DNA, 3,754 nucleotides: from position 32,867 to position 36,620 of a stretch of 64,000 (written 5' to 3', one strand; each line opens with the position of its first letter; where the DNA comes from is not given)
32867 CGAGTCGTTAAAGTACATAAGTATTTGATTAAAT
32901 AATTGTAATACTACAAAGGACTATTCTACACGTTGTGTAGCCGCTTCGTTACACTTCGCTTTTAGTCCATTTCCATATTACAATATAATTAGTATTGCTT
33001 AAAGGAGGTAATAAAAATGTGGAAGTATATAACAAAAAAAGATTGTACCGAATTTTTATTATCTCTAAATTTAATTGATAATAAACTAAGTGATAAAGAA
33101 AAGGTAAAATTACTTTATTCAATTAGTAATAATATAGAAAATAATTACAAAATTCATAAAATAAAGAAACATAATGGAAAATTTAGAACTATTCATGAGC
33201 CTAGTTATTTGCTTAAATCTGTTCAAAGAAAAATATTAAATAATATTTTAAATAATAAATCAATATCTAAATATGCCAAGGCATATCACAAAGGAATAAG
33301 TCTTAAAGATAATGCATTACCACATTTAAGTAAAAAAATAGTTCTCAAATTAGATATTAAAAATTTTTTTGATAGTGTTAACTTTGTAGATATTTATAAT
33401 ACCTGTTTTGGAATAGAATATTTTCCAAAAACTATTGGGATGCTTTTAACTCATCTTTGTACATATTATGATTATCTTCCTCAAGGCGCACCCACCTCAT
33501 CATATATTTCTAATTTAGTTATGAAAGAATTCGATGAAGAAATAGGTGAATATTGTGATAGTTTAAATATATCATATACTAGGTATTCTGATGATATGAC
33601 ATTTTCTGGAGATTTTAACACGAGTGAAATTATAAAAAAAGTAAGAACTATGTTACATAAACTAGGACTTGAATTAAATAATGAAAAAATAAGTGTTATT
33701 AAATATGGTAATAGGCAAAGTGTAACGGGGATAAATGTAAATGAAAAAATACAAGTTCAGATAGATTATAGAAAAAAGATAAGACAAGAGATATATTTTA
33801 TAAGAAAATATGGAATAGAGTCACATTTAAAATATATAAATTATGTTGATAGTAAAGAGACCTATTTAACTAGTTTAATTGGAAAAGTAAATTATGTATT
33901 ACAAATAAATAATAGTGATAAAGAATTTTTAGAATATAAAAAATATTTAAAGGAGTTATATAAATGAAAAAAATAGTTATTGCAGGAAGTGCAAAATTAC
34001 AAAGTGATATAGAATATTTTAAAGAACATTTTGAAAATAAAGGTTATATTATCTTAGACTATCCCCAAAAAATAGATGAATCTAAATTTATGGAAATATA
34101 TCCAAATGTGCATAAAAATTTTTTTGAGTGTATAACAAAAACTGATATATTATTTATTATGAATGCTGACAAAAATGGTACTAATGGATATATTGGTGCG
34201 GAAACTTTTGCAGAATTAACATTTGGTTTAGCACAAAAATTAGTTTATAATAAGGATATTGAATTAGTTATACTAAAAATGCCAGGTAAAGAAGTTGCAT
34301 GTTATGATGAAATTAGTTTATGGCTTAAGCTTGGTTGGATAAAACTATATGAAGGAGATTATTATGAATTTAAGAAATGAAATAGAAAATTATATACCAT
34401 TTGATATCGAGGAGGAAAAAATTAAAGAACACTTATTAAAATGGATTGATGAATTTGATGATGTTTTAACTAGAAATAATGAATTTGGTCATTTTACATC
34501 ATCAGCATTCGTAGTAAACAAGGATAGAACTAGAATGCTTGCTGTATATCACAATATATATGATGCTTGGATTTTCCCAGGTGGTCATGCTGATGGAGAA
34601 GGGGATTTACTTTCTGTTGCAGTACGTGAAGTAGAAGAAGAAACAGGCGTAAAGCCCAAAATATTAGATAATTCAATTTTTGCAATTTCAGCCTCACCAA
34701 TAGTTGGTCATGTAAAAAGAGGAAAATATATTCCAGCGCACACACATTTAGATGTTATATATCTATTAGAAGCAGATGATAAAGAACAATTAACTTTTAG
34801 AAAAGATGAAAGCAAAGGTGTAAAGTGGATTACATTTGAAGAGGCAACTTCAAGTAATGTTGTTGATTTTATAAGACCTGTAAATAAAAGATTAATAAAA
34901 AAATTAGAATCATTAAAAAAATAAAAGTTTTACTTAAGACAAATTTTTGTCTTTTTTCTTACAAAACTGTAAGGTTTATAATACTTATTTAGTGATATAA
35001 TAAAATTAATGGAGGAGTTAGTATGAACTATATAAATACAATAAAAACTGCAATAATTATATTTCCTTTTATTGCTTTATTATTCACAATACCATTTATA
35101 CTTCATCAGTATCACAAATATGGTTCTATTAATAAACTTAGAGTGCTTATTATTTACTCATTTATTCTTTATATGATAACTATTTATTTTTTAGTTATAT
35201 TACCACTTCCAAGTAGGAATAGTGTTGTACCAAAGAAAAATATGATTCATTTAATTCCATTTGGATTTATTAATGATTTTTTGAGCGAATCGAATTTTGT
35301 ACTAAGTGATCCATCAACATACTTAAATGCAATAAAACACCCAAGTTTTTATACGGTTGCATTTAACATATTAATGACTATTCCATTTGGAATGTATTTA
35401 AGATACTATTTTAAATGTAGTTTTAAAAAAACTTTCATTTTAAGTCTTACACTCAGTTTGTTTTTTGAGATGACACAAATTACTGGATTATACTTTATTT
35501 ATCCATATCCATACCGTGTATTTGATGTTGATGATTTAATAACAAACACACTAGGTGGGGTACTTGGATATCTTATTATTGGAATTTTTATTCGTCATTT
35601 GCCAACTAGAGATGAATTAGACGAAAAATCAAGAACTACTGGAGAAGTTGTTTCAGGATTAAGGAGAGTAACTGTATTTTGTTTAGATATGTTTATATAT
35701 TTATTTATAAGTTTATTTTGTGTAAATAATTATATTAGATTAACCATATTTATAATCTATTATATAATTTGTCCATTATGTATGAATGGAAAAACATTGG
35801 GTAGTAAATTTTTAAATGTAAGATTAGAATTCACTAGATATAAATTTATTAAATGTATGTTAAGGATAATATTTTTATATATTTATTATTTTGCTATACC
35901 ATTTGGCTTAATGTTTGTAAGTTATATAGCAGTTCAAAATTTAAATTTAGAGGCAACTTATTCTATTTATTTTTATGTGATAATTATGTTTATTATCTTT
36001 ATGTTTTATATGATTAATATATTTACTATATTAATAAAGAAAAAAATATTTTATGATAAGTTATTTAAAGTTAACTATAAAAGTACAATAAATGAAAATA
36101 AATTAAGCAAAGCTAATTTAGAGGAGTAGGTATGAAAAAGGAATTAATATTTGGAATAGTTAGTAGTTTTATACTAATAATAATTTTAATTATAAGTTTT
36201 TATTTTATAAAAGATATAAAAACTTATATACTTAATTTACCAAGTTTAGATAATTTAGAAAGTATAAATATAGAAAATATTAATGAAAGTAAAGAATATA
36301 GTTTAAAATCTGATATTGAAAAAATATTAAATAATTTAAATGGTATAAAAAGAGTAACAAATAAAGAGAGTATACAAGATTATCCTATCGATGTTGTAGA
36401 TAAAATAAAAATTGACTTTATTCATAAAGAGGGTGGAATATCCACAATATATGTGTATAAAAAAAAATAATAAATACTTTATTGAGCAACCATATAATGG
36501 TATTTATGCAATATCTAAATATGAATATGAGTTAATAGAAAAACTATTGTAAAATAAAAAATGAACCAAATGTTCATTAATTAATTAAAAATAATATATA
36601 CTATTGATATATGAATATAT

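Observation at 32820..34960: Complete retron-like defence locus: promoter, msr/msd-type RNA, retron RT, NDT-like protein, NUDIX hydrolase and terminator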

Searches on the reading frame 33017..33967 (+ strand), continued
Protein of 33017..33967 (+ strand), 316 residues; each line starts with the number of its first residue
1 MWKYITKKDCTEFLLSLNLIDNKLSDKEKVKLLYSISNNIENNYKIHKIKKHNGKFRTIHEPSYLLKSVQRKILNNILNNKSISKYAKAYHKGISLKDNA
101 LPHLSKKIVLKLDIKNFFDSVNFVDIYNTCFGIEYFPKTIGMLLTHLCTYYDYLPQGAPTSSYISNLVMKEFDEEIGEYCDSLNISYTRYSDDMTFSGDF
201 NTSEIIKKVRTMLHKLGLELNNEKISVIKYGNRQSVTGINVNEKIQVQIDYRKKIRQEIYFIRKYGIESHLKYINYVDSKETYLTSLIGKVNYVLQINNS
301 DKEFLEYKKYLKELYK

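Call 56: find_encoding_contigs(protein=P0001, flank=3000, max_places=2)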
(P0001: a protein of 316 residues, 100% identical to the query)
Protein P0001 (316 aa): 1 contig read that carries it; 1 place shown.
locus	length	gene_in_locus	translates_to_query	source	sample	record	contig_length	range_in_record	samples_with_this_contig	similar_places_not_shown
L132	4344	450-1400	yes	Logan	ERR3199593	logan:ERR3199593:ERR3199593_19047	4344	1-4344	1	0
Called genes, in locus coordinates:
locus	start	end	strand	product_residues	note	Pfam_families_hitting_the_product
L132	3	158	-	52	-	?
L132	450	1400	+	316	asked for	PF00078:RVT_1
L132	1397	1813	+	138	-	-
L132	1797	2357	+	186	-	PF00293:NUDIX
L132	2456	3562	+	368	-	PF04892:VanZ-LLP1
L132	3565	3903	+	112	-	PF17225:DUF5301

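Call 58: search_protein_families(library=pfam, proteins=[L076:6984-7508:+, L026:6953-7429:+, L089:6944-7513:+, L084:6961-7551:+, L066:2215-3510:+, L045:3983-4657:+, L038:6981-7469:+, L047:3529-4026:+, L096:2898-3926:+, L075:7005-7499:+], max_evalue=0.001)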
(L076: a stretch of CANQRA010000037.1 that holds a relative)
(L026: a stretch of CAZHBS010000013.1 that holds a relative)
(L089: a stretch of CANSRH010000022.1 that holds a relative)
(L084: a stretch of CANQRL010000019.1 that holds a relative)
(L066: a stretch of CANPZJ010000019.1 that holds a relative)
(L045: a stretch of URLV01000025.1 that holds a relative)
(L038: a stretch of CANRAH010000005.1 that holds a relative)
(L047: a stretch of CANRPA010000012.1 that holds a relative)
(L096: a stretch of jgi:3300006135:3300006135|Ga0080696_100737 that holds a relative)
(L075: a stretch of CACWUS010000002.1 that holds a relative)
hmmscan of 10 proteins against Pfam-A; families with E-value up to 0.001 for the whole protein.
L076:6984-7508:+ (175 aa): 1 family
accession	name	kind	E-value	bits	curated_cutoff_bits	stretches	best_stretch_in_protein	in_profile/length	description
PF00293.34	NUDIX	-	5.3e-18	65.7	21.1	1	35-149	3-121/134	NUDIX domain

L026:6953-7429:+ (159 aa): 2 families
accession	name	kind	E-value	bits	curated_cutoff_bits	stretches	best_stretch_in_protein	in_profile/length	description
PF00293.34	NUDIX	-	4.9e-15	56.2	21.1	1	25-140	4-120/134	NUDIX domain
PF14815.12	NUDIX_4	-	8.2e-06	26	35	1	28-137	2-98/113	NUDIX domain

L089:6944-7513:+ (190 aa): 0 families

L084:6961-7551:+ (197 aa): 3 families
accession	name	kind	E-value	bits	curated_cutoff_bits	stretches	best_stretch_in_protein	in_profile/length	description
PF13302.13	Acetyltransf_3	-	3.1e-24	86.7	25.4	1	13-162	1-138/138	Acetyltransferase (GNAT) domain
PF00583.31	Acetyltransf_1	-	1.3e-11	45.2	20.7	1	54-161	16-116/116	Acetyltransferase (GNAT) family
PF13523.12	Acetyltransf_8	-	0.00011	22.3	27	1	110-167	85-143/145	Acetyltransferase (GNAT) domain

L066:2215-3510:+ (432 aa): 4 families
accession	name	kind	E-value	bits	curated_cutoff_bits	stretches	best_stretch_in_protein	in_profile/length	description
PF14450.12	FtsA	-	1.9e-16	61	31.8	1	221-380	1-127/127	Cell division protein FtsA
PF02491.25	SHS2_FTSA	-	8.9e-11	42.4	25.4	1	101-176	4-79/79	SHS2 domain inserted in FTSA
PF06277.17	EutA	-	1.6e-05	24.4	27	1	222-349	147-271/475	Ethanolamine utilisation protein EutA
PF11104.14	PilM_2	-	1.8e-05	24.3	27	1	207-277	169-239/340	Type IV pilus assembly protein PilM;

L045:3983-4657:+ (225 aa): 4 families
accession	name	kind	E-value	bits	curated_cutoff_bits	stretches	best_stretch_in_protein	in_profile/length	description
PF22570.1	LiaF-TM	-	5.1e-15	56.5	27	1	8-103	1-95/98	LiaF transmembrane domain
PF09922.15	LiaF-like_C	-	6.9e-12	45.7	29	1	128-206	2-81/114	Cell wall-active antibiotics response LiaF, C-terminal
PF18917.5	LiaI-LiaF-like_TM1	-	1e-07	32.3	27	1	58-99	3-42/42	LiaI-LiaF-like transmembrane region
PF16982.10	Flp1_like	-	0.00064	19.6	33.5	1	89-120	17-48/49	Putative Flagellin, Flp1-like, domain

L038:6981-7469:+ (163 aa): 5 families
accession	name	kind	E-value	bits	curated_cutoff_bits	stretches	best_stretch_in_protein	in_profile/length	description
PF00583.31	Acetyltransf_1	-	1.8e-15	57.7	20.7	1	52-141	26-115/116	Acetyltransferase (GNAT) family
PF13508.13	Acetyltransf_7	-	1e-12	48.7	27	1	58-141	2-81/84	Acetyltransferase (GNAT) domain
PF13673.13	Acetyltransf_10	-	9.6e-11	42.2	23.6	1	48-146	19-111/128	Acetyltransferase (GNAT) domain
PF08445.16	FR47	-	1.2e-06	28.8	22.1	1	86-148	21-83/86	FR47-like protein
PF13420.13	Acetyltransf_4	-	0.00095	19.7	24.3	0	47-141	37-133/155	Acetyltransferase (GNAT) domain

L047:3529-4026:+ (166 aa): 0 families

L096:2898-3926:+ (343 aa): 8 families
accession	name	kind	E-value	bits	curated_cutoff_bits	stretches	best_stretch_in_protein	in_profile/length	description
PF03054.22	tRNA_Me_trans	-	7.8e-67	225.3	20.6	1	3-192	2-201/202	tRNA methyl transferase HUP domain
PF20258.4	tRNA_Me_trans_C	-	8.3e-23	81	20.6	1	268-342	2-77/77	Aminomethyltransferase beta-barrel domain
PF20259.3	tRNA_Me_trans_M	-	6.2e-13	48.5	27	1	207-260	9-65/66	tRNA methyl transferase PRC-barrel domain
PF02540.23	NAD_synthase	-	9.9e-08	31.8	21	1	2-116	19-130/242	NAD synthase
PF06508.19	QueC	-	8.1e-06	25.9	22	1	4-136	2-143/210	Queuosine biosynthesis protein QueC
PF00764.25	Arginosuc_synth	-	5.3e-05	23.8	27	1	4-76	2-75/162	Arginosuccinate synthase N-terminal HUP domain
PF00733.27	Asn_synthase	-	0.00068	19.8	21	1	6-65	22-82/354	Asparagine synthase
PF24167.1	DUF7411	-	0.0009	19.3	28.7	0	4-76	3-72/194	Family of unknown function (DUF7411)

L075:7005-7499:+ (165 aa): 2 families
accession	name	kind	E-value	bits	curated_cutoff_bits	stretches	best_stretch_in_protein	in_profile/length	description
PF08433.16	KTI12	-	0.00012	22.2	22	1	3-82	3-74/271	Chromatin associated protein KTI12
PF13238.12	AAA_18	-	0.00061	20.7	29.4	0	4-57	1-45/128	AAA domain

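Call 67: find_related_loci(query=A1, collection=viral_contigs, flank=5000)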
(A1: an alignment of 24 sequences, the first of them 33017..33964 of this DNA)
Query A1 (316 aa) in viral_contigs; peptide patterns used: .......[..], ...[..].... (x = any residue, [..] = any of these).
64 stretches matched a pattern; 45 encode a relative of the query (tblastn E <= 1e-3); 45 distinct loci.
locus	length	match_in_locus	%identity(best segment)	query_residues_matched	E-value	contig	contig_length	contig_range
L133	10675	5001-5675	35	32-256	8e-38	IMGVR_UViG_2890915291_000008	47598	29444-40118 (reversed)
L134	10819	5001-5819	34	33-298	5e-35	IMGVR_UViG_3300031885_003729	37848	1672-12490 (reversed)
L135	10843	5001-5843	30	29-298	2e-33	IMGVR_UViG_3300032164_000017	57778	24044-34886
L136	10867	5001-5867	29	44-294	7e-31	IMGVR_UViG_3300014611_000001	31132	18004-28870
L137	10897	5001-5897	29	29-313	5e-30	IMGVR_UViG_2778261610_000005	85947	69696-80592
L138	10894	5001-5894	27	29-300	1e-29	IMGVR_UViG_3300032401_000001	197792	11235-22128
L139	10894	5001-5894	27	29-300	8e-30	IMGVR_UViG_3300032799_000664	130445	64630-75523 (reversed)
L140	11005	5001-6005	28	29-306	8e-29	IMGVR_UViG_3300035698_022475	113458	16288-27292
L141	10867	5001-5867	29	44-316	4e-26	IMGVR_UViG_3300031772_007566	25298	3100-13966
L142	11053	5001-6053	25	11-315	1e-25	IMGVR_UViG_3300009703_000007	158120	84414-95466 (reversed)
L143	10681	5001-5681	32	42-259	1e-24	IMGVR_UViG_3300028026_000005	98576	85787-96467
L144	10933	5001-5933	26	30-297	2e-21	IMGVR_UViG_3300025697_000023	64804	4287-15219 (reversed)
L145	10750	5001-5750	28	22-245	3e-20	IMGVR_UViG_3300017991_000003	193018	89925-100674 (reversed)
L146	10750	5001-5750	28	22-245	3e-20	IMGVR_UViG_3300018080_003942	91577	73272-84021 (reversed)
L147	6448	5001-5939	25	31-305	2e-18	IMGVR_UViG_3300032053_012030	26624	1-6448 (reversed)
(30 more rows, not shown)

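Call 69: search_protein_families(library=padloc, proteins=[L009:2926-3792:+, L076:6984-7508:+, L026:6953-7429:+], max_evalue=0.001)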
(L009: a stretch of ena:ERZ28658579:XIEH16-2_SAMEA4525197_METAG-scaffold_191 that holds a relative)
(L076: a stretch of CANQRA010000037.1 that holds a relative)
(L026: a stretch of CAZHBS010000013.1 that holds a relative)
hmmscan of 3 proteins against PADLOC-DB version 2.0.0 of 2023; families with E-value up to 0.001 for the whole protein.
L009:2926-3792:+ (288 aa): 92 families (the best 25 are shown)
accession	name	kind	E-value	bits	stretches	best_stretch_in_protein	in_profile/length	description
PDLC04135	mad3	-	9.2e-16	56.3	2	171-257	252-339/374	mads_3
PDLC00290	PtuA1|PtuA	-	5.1e-15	53.7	2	196-256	266-325/414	AAA ATPase domain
PDLC00303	PtuA1|PtuA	-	1.9e-14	51.6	1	188-244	225-281/386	AAA ATPase domain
PDLC04164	AriA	-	1.1e-13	49.4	1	42-244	22-235/253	-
PDLC00268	PtuA1|PtuA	-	1.3e-13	49.1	2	201-279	269-345/411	AAA ATPase domain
PDLC02335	AbiLi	-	1.5e-13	48.5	1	5-285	56-272/326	AbiLi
PDLC00273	PtuA1|PtuA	-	7e-13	46.3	1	182-246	202-270/375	AAA ATPase domain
PDLC02979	AriA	-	7.6e-13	47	2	196-244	324-372/373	-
PDLC02980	AriA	-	1.1e-11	43.3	1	199-245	259-303/304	-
PDLC00285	PtuA1|PtuA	-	1.6e-11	42.2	1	192-256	276-344/432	AAA ATPase domain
PDLC02914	ATPase-Toprim_I-B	-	2.3e-11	41.6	1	183-256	185-260/443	-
PDLC03878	NsnB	-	2.7e-11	41.8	2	35-182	6-129/345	-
PDLC00289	PtuA1|PtuA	-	5.4e-11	40.2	2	112-246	157-293/404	AAA ATPase domain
PDLC00283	PtuA1|PtuA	-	5.6e-11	40.2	1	195-249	293-348/448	AAA ATPase domain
PDLC00266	PtuA1|PtuA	-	6.9e-11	40.1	1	96-248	225-383/483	AAA ATPase domain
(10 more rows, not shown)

L076:6984-7508:+ (175 aa): 1 family
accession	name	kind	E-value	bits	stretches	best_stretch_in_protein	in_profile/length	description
PDLC04899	PDC-S07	-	2.6e-10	38.1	1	40-153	11-118/135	-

L026:6953-7429:+ (159 aa): 1 family
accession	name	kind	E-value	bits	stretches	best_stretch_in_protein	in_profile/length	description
PDLC04899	PDC-S07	-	1.4e-12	45.4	1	23-141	5-116/135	-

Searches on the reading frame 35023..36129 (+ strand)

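Call 3: search_protein_families(library=pfam, proteins=[window:35023-36129:+], max_evalue=0.01)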
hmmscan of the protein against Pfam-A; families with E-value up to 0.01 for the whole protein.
window:35023-36129:+ (368 aa): 1 family
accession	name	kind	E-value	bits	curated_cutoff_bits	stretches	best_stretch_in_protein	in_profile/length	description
PF04892.17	VanZ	-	8.8e-25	88.2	30.1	1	47-189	1-125/126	VanZ like family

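Call 4: search_protein_families(library=padloc, proteins=[window:35023-36129:+], max_evalue=0.01)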
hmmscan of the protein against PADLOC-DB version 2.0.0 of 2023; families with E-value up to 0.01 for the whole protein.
window:35023-36129:+ (368 aa): 0 families

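Call 5: search_protein_families(library=ncbifam, proteins=[window:35023-36129:+], max_evalue=0.01)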
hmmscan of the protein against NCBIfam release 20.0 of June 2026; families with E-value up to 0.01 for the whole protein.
window:35023-36129:+ (368 aa): 1 family
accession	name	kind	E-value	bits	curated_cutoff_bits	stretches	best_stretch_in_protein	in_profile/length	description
NF000142.1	vanZ-Pt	exception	0.0063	16.6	260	1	108-188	70-139/143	glycopeptide resistance protein VanZ-Pt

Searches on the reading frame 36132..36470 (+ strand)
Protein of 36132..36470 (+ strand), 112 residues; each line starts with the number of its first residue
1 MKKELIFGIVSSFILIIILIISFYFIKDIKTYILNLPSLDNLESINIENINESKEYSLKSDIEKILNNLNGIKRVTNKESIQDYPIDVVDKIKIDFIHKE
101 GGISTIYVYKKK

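Call 55: search_protein_families(library=pfam, proteins=[window:36132-36470:+], max_evalue=0.001)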
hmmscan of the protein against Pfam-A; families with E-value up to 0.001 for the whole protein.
window:36132-36470:+ (112 aa): 1 family
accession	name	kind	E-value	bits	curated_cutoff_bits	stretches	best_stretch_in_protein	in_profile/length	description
PF17225.8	DUF5301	-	1.7e-11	45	23.1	1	34-112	5-83/97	Domain of unknown function (DUF5300)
